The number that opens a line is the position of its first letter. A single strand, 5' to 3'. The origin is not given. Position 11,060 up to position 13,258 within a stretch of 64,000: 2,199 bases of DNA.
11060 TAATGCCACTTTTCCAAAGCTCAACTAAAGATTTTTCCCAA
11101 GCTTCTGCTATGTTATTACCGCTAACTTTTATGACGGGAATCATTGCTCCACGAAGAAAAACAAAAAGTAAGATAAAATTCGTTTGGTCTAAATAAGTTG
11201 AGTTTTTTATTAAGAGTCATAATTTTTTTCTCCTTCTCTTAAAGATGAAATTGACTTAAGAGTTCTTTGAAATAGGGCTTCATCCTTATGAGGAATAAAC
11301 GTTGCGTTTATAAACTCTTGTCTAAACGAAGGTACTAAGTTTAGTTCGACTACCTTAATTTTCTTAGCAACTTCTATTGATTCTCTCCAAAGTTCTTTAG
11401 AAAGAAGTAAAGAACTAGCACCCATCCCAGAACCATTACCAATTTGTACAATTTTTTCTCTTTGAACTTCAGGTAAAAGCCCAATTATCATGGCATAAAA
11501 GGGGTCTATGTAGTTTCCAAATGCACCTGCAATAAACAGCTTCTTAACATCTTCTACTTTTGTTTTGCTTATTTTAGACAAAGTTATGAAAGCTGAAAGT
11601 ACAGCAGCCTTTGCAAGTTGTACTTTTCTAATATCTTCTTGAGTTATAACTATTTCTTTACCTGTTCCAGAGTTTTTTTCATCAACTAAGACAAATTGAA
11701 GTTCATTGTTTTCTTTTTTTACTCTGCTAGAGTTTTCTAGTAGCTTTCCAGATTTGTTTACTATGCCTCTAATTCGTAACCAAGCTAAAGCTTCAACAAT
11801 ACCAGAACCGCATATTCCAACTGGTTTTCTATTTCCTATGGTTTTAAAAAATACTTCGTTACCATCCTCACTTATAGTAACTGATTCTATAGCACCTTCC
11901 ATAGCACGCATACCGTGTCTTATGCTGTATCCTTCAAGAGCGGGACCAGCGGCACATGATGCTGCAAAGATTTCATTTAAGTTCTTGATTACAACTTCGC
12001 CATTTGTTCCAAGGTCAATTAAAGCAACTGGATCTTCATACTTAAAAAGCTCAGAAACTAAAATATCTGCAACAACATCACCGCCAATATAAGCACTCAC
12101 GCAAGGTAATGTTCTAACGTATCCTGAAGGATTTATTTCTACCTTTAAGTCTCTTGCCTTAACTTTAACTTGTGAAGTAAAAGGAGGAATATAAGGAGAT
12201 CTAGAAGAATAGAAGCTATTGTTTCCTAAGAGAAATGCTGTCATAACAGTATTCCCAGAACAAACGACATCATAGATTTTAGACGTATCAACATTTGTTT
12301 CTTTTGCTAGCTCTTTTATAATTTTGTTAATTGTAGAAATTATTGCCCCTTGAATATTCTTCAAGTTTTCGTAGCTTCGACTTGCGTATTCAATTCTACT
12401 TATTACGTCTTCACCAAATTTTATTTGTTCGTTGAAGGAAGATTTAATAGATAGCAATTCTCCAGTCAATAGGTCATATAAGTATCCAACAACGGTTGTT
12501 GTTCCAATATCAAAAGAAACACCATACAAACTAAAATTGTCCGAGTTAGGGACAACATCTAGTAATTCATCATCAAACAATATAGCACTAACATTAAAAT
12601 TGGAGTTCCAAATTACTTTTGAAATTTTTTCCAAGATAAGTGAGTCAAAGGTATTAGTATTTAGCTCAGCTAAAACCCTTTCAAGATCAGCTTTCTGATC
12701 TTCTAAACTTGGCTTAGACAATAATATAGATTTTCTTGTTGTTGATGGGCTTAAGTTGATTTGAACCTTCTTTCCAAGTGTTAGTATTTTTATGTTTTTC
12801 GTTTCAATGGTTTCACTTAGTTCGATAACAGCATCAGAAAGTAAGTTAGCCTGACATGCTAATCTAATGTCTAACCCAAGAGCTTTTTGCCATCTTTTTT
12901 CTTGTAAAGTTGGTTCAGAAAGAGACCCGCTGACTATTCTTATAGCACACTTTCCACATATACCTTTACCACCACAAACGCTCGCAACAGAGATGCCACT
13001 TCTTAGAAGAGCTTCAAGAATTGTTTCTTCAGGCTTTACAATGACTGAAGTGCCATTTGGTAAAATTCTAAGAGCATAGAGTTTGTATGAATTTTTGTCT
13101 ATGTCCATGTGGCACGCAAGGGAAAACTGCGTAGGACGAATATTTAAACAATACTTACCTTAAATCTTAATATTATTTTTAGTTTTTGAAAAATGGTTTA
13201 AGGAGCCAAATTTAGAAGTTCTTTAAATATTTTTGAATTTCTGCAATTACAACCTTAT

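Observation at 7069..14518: MtaB-MtaC methanol methyltransferase island with an unusual partner set and no methanogenesis context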

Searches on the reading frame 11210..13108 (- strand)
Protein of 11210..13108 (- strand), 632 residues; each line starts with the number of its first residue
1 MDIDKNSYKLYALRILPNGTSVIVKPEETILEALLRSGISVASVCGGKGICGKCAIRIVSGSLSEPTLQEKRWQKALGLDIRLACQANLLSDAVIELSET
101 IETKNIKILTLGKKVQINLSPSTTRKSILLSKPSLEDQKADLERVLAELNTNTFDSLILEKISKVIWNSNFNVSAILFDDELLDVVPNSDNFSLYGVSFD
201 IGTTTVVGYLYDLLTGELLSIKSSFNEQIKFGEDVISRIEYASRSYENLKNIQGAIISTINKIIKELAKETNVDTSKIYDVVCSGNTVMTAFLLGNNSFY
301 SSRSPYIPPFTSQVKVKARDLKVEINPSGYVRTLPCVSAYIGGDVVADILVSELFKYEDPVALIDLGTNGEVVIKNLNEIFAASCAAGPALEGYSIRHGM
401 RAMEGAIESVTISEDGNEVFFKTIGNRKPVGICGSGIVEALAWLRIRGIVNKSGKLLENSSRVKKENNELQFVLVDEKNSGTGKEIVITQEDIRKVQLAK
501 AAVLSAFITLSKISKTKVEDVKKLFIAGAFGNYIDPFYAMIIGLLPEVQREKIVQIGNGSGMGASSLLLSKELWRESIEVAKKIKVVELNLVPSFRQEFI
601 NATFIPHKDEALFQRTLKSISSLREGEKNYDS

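Call 3: search_protein_families(library=pfam, proteins=[window:11210-13108:-], max_evalue=0.01)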
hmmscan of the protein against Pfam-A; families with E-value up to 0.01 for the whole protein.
window:11210-13108:- (632 aa): 4 families
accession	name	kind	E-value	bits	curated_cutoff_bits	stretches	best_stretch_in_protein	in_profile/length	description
PF14574.11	RACo_C_ter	-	3.5e-88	295.5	27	1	362-615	4-259/261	C-terminal domain of RACo the ASKHA domain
PF17651.6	Raco_middle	-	2.6e-56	190.2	26.8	1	195-355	1-161/163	RACo middle region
PF17650.6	RACo_linker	-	8.2e-12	45.2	26.2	1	114-188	3-82/86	RACo linker region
PF00111.32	Fer2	-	1.3e-10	41.5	21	1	17-87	5-74/77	2Fe-2S iron-sulfur cluster binding domain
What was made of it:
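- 11210..13108 (-): RACo-type ATP-dependent reductive activase of corrinoid proteins, 632 aa. Fer2 + RACo_linker + Raco_middle + RACo_C_ter are all above GA (call 3).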

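Call 4: search_protein_families(library=ncbifam, proteins=[window:11210-13108:-], max_evalue=0.01)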
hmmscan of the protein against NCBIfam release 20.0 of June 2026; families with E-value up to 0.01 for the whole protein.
window:11210-13108:- (632 aa): 9 families
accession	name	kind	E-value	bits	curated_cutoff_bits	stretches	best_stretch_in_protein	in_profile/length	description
NF040756.1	corr_regen_AcsV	exception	3.1e-140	468.5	800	1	17-613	6-631/632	corrinoid activation/regeneration protein AcsV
TIGR04270.1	Rama_corrin_act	subfamily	8.6e-38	130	500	1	195-594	1-405/534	methylamine methyltransferase corrinoid protein reductive activase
TIGR01941.1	nqrF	equivalog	2e-10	40.1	295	1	21-101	43-124/405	NADH:ubiquinone reductase (Na(+)-transporting) subunit F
TIGR02007.1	fdx_isc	equivalog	3.9e-08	33.4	132.1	1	14-92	10-94/110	ISC system 2Fe-2S type ferredoxin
NF058606.1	GlBtMonoRdsGbcB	equivalog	8.1e-05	21.7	500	1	9-63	276-329/362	glycine betaine monooxygenase reductase subunit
NF040810.1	BenC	equivalog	8.5e-05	21.9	430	1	23-115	16-109/333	benzoate 1,2-dioxygenase electron transfer component BenC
NF004317.0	PRK05713.1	equivalog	0.00028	20.2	338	1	22-98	11-85/312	iron-sulfur-binding ferredoxin reductase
NF008822.0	PRK11872.1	equivalog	0.00036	19.6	402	1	23-95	18-90/341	anthranilate 1,2-dioxygenase electron transfer component AntC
NF041393.1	Frdxn_Halo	equivalog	0.0015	18.3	150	1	22-94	40-111/128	ferredoxin Fer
